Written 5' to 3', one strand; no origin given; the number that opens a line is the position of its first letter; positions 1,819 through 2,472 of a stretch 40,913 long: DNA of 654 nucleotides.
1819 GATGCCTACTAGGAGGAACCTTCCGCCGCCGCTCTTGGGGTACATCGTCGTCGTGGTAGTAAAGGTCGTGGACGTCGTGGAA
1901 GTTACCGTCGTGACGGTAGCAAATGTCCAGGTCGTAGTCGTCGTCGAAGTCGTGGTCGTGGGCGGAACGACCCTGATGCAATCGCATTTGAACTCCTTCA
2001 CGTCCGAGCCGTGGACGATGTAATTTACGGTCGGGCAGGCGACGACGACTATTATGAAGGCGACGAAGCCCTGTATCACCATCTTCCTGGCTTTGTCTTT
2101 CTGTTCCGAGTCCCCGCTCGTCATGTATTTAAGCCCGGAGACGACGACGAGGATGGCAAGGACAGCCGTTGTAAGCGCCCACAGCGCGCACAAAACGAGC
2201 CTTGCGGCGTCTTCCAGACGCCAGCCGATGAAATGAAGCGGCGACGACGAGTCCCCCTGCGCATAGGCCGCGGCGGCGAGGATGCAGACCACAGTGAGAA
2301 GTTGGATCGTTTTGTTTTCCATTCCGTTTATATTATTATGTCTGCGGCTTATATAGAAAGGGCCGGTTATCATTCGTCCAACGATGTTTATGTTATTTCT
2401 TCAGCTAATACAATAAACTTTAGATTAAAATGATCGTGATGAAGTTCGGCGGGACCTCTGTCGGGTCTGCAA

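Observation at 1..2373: Tandem paralogs fuse a conjugative-pilin (VirB2/TrbC 'T4SS pilin')-like hairpin to a Thr-rich stalk and a large beta-rich ectodomain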

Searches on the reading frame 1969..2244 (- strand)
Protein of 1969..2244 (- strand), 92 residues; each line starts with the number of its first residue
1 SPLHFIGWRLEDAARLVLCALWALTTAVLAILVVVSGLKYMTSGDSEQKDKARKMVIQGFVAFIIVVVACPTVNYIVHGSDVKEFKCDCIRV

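Call 24: find_homologous_proteins(query=A1, max_evalue=0.001)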
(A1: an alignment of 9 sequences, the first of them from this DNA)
Query A1 (9 sequences) (92 aa, profile of the alignment): 5 proteins with E <= 0.001 among 5514 candidates.
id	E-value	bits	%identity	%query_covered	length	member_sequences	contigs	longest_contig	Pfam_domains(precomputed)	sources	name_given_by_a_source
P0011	2.9e-25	106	35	80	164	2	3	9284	PF18895.6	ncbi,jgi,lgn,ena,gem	-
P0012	9.1e-20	88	37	82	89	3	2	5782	PF18895.6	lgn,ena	-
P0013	6.8e-7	47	29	82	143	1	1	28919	PF18895.6,PF04956.19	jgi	jgi:cytochrome bd-type quinol oxidase subunit 2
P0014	5.8e-6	44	31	55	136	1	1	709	PF18895.6,PF04956.19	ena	-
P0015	1.5e-4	39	34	43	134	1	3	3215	PF18895.6,PF04956.19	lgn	-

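Call 42: search_protein_families(library=pfam, proteins=[P0011], max_evalue=0.01)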
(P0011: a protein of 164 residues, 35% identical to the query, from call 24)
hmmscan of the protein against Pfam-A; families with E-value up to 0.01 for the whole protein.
P0011 (164 aa): 3 families
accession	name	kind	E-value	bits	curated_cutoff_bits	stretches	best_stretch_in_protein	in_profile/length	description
PF18895.5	T4SS_pilin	-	1.8e-09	38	26.6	1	38-94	8-64/71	Type IV secretion system pilin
PF21827.1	New_glue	-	0.0014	18.7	31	1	87-152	8-62/94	New glue protein family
PF01456.22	Mucin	-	0.0016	18.9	34.7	1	115-153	40-78/143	Mucin-like glycoprotein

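Call 43: search_protein_representatives(alignment_id=A1)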
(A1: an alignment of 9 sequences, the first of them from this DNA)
Query: 9 sequences, 92 profile positions. Proteins with E-value up to 0.001 (for the whole library): 6404; up to 1e-10: 315; up to 1e-30: 36. The best 150 are listed.
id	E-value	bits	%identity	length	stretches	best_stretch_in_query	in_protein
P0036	2.0e-146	492.3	-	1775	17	12-91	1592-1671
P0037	1.7e-114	389.9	-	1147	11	4-86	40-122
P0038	1.1e-110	377.8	-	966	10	12-89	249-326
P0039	9.5e-109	371.5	-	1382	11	13-90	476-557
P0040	3.8e-101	347.2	-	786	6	5-90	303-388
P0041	4.6e-99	340.5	-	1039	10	9-91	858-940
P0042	2.2e-91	315.9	-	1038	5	5-87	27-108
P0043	2.6e-91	315.6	-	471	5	6-87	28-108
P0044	3.5e-91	315.2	-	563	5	10-91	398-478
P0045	3.6e-91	315.2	-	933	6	10-91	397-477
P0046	2.6e-88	306.0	-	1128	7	8-89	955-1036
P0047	7.3e-86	298.2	-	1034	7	4-89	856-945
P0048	1.9e-83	290.5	-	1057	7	10-89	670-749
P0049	3.3e-83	289.7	-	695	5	9-91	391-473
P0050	3.8e-82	286.3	-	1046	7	11-87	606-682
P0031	3.9e-63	225.3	-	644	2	4-92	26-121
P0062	4.6e-36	138.6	-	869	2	6-91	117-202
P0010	1.0e-31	124.6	-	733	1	3-91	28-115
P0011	9.3e-26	105.5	-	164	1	2-91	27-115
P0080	1.7e-23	98.3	-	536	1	5-90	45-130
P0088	3.2e-22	94.2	-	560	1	6-91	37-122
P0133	2.4e-17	78.6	-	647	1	3-86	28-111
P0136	2.9e-17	78.3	-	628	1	3-86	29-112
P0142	1.3e-16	76.2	-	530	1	3-89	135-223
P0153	6.6e-16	74.0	-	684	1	3-90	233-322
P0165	4.1e-15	71.4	-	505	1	5-82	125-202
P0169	7.0e-15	70.7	-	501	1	4-90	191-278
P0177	1.2e-14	69.9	-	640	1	6-90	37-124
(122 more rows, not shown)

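Call 52: search_protein_families(library=pfam, alignment_id=A3, max_evalue=0.0001)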
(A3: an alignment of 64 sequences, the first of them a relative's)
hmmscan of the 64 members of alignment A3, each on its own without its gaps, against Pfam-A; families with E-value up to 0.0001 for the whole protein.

A. member 1, P0042 (1038 aa): 2 families
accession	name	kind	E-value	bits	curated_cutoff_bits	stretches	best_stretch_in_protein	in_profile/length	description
PF18895.5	T4SS_pilin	-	3.2e-46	155.7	26.6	5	208-276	2-69/71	Type IV secretion system pilin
PF04956.18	TrbC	-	1.5e-16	60.8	27.9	0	6-90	14-90/98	TrbC/VIRB2 pilin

B. families by the number of members that match (of 64 scanned): 15 families
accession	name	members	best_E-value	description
PF18895.5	T4SS_pilin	63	4.2e-57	Type IV secretion system pilin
PF04956.18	TrbC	30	1.4e-31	TrbC/VIRB2 pilin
PF18911.6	PKD_4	7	1.1e-33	PKD domain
PF00801.26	PKD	6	2.9e-23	PKD domain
PF22352.2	K319L-like_PKD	5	4.9e-18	K319L-like, PKD domain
PF07705.17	CARDB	3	2.3e-15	CARDB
PF09471.16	Peptidase_M64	1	8.7e-20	IgA Peptidase M64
PF00963.24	Cohesin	1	2.4e-16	Cohesin domain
PF05048.19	NosD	1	3.3e-12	Periplasmic copper-binding protein (NosD)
PF00112.29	Peptidase_C1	1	4.5e-12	Papain family cysteine protease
PF13229.12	Beta_helix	1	3.3e-09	Right handed beta helix region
PF21827.1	New_glue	1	1.7e-08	New glue protein family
PF06933.16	SSP160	1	5e-06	Special lobe-specific silk protein SSP160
PF18981.6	InlK_D3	1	3.7e-05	Internalin K domain (D3/D4)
PF24126.1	DUF7394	1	6.2e-05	Family of unknown function (DUF7394)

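Call 54: find_encoding_contigs(protein=P0036, flank=10000, max_places=3)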
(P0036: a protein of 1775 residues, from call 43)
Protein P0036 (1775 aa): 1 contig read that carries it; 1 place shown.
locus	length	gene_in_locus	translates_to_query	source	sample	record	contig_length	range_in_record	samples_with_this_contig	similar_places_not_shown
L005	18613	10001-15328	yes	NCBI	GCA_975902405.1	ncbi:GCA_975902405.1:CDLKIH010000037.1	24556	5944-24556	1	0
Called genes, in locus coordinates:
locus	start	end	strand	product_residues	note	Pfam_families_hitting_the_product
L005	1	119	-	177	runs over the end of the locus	PF02441:Flavoprotein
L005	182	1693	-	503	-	PF20123:DUF6513 (weak), PF00809:Pterin_bind, PF14251:PterinBD-DUF4346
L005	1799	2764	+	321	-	PF09822:ABC_transp_aux (faint)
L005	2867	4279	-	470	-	PF25596:CPSase_L_D1, PF02222:ATP-grasp, PF02786:CPSase_L_D2, PF07478:Dala_Dala_lig_C, PF02787:CPSase_L_D3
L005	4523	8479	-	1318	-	PF05048:NosD, PF13229:Beta_helix, PF05048:NosD, PF13229:Beta_helix, PF05048:NosD, PF13229:Beta_helix, PF05048:NosD (weak)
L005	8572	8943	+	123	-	PF13742:tRNA_anti_2 (faint), PF01336:tRNA_anti-codon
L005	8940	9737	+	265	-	PF06023:Csa1 (weak), PF12705:PDDEXK_1, PF01930:Cas_Cas4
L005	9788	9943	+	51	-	PF00832:Ribosomal_L39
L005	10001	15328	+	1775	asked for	PF04956:TrbC, PF18895:T4SS_pilin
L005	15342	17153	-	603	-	PF00361:Proton_antipo_M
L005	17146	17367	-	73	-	-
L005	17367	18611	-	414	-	?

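Call 64: search_solved_structures(query=A1, max_evalue=10, show_alignments=3)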
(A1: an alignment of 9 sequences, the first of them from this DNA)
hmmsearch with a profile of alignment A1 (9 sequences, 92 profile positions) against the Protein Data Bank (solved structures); distinct sequences matched with E-value up to 10: 4.
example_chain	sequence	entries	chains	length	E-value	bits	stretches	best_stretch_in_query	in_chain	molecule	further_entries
8eat_B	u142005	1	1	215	0.47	13.5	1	13-55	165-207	Vacuolar ATPase assembly integral membrane protein VPH2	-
9lli_O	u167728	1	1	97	0.48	13.4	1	17-69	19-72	De novo designed GPCR exoframe modulator targeting TM1/2/4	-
7unj_A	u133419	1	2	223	0.66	13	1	21-60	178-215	SP1-ZnPPaM designed chlorophyll dimer protein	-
8evm_A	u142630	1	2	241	1.9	11.5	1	23-75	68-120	Chlorophyll dimer protein designs, Special Pair 3 (SP3x)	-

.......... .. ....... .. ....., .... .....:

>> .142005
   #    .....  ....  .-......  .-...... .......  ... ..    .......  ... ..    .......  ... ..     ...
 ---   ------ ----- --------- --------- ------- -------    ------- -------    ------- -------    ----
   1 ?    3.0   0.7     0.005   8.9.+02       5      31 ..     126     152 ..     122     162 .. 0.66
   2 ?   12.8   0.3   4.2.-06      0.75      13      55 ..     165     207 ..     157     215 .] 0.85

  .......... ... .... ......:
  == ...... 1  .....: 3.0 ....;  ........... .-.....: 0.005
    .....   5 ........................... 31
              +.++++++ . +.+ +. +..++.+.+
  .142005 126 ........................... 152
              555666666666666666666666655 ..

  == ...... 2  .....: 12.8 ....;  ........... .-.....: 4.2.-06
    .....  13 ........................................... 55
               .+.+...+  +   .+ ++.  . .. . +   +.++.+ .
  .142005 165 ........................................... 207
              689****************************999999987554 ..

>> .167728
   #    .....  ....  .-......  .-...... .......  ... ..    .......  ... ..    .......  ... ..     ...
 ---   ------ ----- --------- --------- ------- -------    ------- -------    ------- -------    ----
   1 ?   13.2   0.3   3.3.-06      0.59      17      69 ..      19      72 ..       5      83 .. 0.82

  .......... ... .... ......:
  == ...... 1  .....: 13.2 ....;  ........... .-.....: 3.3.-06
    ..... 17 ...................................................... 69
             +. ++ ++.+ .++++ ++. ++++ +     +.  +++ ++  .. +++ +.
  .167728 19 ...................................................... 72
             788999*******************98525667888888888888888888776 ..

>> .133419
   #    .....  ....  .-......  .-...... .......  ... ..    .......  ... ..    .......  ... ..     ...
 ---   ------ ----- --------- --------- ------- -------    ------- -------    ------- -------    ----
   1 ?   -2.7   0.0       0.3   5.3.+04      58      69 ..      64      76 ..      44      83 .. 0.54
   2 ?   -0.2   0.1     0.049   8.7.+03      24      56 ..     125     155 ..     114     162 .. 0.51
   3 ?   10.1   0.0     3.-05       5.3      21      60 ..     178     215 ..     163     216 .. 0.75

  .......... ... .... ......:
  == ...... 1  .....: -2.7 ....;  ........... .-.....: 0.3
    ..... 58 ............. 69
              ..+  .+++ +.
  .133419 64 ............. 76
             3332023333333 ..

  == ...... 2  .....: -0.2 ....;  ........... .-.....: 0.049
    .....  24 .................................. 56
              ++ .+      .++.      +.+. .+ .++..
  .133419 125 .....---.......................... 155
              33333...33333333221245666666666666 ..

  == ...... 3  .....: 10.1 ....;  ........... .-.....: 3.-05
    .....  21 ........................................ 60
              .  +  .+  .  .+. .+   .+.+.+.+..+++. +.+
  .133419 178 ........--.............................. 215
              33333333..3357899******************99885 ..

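Call 65: search_protein_families(library=pfam, proteins=[P0062, P0133, P0136, P0177, P0153, P0088, P0080, P0165, P0169, P0142], max_evalue=0.001)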
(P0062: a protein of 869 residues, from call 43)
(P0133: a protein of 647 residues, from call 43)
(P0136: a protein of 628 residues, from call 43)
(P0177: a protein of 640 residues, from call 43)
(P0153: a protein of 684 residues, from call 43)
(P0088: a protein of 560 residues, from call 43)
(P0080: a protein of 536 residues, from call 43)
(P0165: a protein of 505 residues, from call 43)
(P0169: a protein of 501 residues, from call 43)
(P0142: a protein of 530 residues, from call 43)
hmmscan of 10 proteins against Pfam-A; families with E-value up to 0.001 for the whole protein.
P0062 (869 aa): 6 families
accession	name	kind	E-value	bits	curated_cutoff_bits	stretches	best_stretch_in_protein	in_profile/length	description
PF18911.6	PKD_4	-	1.1e-33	115.5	27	2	262-340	8-85/85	PKD domain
PF00801.26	PKD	-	2.9e-23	82.1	23.5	1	270-331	13-72/80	PKD domain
PF22352.2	K319L-like_PKD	-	1e-17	64.3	27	1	279-340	19-84/84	K319L-like, PKD domain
PF18895.5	T4SS_pilin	-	2e-14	53.9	26.6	2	131-188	15-71/71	Type IV secretion system pilin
PF04956.18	TrbC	-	1.3e-06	28.9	27.9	1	3-98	11-98/98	TrbC/VIRB2 pilin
PF18981.6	InlK_D3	-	3.7e-05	24.2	25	0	516-544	46-75/75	Internalin K domain (D3/D4)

P0133 (647 aa): 4 families
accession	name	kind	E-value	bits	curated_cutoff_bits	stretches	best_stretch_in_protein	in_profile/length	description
PF22352.2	K319L-like_PKD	-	6.3e-13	49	27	1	442-495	26-79/84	K319L-like, PKD domain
PF18895.5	T4SS_pilin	-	6.4e-07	29.8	26.6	1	38-101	8-71/71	Type IV secretion system pilin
PF04956.18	TrbC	-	1.9e-06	28.4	27.9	1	3-101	8-98/98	TrbC/VIRB2 pilin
PF18911.6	PKD_4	-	1.4e-05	25.5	27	0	456-497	45-81/85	PKD domain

P0136 (628 aa): 6 families
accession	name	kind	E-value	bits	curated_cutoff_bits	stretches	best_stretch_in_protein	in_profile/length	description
PF22352.2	K319L-like_PKD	-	4.9e-18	65.3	27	2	213-280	14-76/84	K319L-like, PKD domain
PF18911.6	PKD_4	-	1.6e-12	47.7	27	1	193-280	1-76/85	PKD domain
PF18895.5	T4SS_pilin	-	5.2e-08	33.3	26.6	1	35-102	4-71/71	Type IV secretion system pilin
PF00801.26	PKD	-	5.4e-07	29.9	23.5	0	566-608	27-67/80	PKD domain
PF04956.18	TrbC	-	6.5e-07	29.9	27.9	1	4-102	8-98/98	TrbC/VIRB2 pilin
PF21027.3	Sde0182_C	-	0.00014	22.8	27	0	213-236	2-24/83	Cellulose-binding protein Sde0182, C-terminal domain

P0177 (640 aa): 1 family
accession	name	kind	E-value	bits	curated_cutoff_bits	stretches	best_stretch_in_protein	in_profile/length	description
PF18895.5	T4SS_pilin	-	3.6e-07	30.6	26.6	1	48-108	12-71/71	Type IV secretion system pilin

P0153 (684 aa): 1 family
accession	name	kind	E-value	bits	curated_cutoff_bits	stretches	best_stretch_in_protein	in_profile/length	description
PF18895.5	T4SS_pilin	-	1.1e-08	35.4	26.6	1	241-306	6-71/71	Type IV secretion system pilin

P0088 (560 aa): 2 families
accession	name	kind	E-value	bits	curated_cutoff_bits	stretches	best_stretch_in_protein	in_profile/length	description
PF18895.5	T4SS_pilin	-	1.2e-07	32.2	26.6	1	48-106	12-70/71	Type IV secretion system pilin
PF21827.1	New_glue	-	0.00011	22.3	31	1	122-163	18-61/94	New glue protein family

P0080 (536 aa): 2 families
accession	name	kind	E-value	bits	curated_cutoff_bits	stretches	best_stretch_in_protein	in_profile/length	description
PF09471.16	Peptidase_M64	-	8.7e-20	71.5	26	2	320-378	1-59/302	IgA Peptidase M64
PF18895.5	T4SS_pilin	-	1.3e-06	28.8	26.6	1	50-115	5-70/71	Type IV secretion system pilin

P0165 (505 aa): 1 family
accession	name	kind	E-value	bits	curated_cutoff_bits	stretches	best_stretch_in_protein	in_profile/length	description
PF18895.5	T4SS_pilin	-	8.4e-05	23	26.6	1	140-189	15-64/71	Type IV secretion system pilin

P0169 (501 aa): 1 family
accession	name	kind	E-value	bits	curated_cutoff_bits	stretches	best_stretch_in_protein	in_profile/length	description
PF18895.5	T4SS_pilin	-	8.3e-07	29.4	26.6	1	197-263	5-71/71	Type IV secretion system pilin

P0142 (530 aa): 2 families
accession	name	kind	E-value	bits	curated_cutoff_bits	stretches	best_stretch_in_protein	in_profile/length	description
PF07705.17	CARDB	-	2.3e-15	57.1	22.7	1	260-339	22-100/101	CARDB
PF18895.5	T4SS_pilin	-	6.8e-09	36.1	26.6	1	140-205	3-68/71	Type IV secretion system pilin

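Call 66: find_encoding_contigs(protein=P0042, flank=10000, max_places=2)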
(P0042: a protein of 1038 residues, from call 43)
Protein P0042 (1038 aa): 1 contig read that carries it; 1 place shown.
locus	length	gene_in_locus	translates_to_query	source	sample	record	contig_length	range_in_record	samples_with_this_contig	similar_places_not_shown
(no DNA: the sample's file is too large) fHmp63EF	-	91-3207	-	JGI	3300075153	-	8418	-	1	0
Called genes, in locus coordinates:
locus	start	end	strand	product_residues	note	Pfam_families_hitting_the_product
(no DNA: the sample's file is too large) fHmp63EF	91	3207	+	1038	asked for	PF04956:TrbC (faint), PF18895:T4SS_pilin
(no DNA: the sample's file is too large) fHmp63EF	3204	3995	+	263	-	-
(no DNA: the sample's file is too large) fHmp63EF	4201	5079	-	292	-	PF01478:Peptidase_A24, PF06819:Arc_PepC (faint)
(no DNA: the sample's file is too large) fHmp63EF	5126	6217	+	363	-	PF00702:Hydrolase (faint)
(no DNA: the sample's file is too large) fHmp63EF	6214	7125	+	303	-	PF00294:PfkB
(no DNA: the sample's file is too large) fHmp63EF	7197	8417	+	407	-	?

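Call 67: find_encoding_contigs(protein=P0037, flank=10000, max_places=2)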
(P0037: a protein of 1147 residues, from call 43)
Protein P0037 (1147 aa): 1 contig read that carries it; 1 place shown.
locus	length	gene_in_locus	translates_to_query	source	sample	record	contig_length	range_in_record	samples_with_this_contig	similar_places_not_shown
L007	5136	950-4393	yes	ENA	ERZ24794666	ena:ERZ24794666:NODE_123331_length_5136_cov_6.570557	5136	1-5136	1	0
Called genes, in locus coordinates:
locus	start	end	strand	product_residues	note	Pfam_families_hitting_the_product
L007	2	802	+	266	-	?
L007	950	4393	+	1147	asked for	PF04956:TrbC, PF18895:T4SS_pilin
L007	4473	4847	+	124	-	PF05168:HEPN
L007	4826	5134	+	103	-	?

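Call 69: search_protein_families(library=ncbifam, proteins=[P0036, P0043, P0011], max_evalue=0.01)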
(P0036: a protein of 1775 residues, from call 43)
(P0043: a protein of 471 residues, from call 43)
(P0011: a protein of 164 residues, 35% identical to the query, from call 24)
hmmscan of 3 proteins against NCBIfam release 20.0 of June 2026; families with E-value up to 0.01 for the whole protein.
P0036 (1775 aa): 1 family
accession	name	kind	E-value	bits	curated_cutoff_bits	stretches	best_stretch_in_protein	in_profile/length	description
NF045849.1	ICE_MMCAP2_0565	equivalog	3.8e-55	183.5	40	10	1693-1758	10-76/80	Mbov_0395 family pilin-like conjugal transfer protein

P0043 (471 aa): 2 families
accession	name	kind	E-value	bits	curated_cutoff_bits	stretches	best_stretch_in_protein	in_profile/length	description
NF045849.1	ICE_MMCAP2_0565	equivalog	1.3e-35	120.9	40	5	206-280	4-78/80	Mbov_0395 family pilin-like conjugal transfer protein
NF046050.1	CPBP_fam_MroQ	equivalog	0.0052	16.2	270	0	339-406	73-139/243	intramembrane glutamic endopeptidase MroQ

P0011 (164 aa): 2 families
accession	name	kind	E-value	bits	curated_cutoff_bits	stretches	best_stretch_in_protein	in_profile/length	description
NF045849.1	ICE_MMCAP2_0565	equivalog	2.7e-07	30.2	40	1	41-100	15-75/80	Mbov_0395 family pilin-like conjugal transfer protein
NF006373.0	PRK08601.1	equivalog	0.0024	17.1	377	1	26-100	146-221/510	NADH dehydrogenase subunit 5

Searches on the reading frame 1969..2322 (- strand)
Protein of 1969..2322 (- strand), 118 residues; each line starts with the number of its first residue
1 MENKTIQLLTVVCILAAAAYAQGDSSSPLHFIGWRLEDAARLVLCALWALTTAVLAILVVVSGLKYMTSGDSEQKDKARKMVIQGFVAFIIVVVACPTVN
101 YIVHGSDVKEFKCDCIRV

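Call 6: search_protein_families(library=pfam, proteins=[window:1969-2322:-], max_evalue=10)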
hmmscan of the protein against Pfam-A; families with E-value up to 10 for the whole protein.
seq(118 aa): 7 families
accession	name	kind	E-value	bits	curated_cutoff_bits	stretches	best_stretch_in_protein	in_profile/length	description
PF18895.5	T4SS_pilin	-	8.1e-07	29.5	26.6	1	46-95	15-64/71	Type IV secretion system pilin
PF24661.1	DUF7649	-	0.00032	21.2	27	1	41-100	13-72/85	Domain of unknown function (DUF7649)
PF04956.18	TrbC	-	0.00044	20.9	27.9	1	8-89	17-89/98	TrbC/VIRB2 pilin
PF04290.18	DctQ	-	0.059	13.7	28.3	1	8-94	28-113/132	Tripartite ATP-independent periplasmic transporters, DctQ component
PF04588.18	HIG_1_N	-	0.071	13.8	22.4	1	8-35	11-38/52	Hypoxia induced protein conserved region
PF20563.3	DUF6773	-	0.098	12.9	27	1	53-105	93-146/163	Family of unknown function (DUF6773)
PF06143.16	Baculo_11_kDa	-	3.6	7.7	28.4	0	81-108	38-65/84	Baculovirus 11 kDa family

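Call 7: search_protein_families(library=ncbifam, proteins=[window:1969-2322:-], max_evalue=10)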
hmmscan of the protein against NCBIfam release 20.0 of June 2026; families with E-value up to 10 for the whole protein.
seq(118 aa): 8 families
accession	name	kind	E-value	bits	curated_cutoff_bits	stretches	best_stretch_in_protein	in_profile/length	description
NF045849.1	ICE_MMCAP2_0565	equivalog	2.6e-07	30.2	40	1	43-102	16-76/80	Mbov_0395 family pilin-like conjugal transfer protein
NF046050.1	CPBP_fam_MroQ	equivalog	0.015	14.8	270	1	2-102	2-102/243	intramembrane glutamic endopeptidase MroQ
NF045848.1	MMCAP2_0566_fam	domain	0.02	14.2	90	1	50-94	64-108/322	MMCAP2_0566 family conjugal transfer protein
NF002687.0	PRK02463.1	equivalog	0.02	13.7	425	1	6-98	145-227/307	membrane protein insertase YidC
NF045889.1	ICE_Mbov_0396_TM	equivalog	0.021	14.3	70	1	49-102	61-113/306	Mbov_0396 family ICE element transmembrane protein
NF045890.1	conj_pls20_p028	equivalog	0.044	12.6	150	1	50-98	68-111/377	pLS20_p028 family conjugation system transmembrane protein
NF038378.1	DNZ54_00345_fm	subfamily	0.13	12.5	40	1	42-79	30-66/124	DNZ54_00345 family protein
NF033486.1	harvest_ssl1498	equivalog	0.95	9.4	45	1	73-95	23-45/53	photosystem II assembly protein Psb34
